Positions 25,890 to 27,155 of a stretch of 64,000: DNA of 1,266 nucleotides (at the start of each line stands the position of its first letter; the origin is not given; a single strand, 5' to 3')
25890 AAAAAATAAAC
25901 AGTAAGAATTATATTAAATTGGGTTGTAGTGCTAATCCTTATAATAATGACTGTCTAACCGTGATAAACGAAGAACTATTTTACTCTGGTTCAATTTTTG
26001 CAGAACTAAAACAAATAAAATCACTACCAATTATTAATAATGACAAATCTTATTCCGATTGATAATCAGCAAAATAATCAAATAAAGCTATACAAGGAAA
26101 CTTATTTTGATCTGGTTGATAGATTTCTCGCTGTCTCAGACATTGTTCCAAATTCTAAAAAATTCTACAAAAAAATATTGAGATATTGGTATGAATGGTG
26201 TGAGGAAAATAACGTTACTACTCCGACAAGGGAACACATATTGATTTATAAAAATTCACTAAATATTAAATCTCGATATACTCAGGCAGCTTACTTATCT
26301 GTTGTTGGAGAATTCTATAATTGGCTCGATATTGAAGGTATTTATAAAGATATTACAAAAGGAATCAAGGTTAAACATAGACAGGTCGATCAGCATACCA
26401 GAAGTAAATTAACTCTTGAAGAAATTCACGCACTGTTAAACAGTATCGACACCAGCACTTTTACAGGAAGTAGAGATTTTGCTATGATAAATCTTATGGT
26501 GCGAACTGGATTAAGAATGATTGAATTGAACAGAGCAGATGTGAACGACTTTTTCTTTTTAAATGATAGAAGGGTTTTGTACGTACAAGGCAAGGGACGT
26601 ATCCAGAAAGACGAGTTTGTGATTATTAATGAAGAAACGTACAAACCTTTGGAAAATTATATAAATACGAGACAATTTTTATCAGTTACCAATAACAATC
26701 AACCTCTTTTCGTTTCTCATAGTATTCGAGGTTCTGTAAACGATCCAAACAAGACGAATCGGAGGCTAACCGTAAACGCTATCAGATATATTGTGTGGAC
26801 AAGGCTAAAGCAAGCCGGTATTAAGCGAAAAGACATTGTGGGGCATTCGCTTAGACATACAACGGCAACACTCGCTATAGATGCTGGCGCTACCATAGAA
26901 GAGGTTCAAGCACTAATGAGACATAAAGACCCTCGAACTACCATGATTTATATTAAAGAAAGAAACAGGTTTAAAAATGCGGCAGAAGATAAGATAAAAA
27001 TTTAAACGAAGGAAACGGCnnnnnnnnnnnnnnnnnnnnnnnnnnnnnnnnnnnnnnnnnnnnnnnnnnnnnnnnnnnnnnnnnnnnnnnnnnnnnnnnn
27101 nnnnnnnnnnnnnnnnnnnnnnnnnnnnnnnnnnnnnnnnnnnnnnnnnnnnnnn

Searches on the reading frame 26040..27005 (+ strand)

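Call 41: search_protein_families(library=phrogs, proteins=[window:26040-27005:+], max_evalue=0.001)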
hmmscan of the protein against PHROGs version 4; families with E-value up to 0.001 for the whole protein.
window:26040-27005:+ (321 aa): 3 families
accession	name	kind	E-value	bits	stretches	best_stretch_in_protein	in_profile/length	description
phrog_1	-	integration and excision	8.4e-35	122.1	1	21-318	165-446/611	integrase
phrog_216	-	integration and excision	6.3e-29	102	1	83-310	16-227/301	integrase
phrog_7685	-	integration and excision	4.7e-05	24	1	239-307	158-223/240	integrase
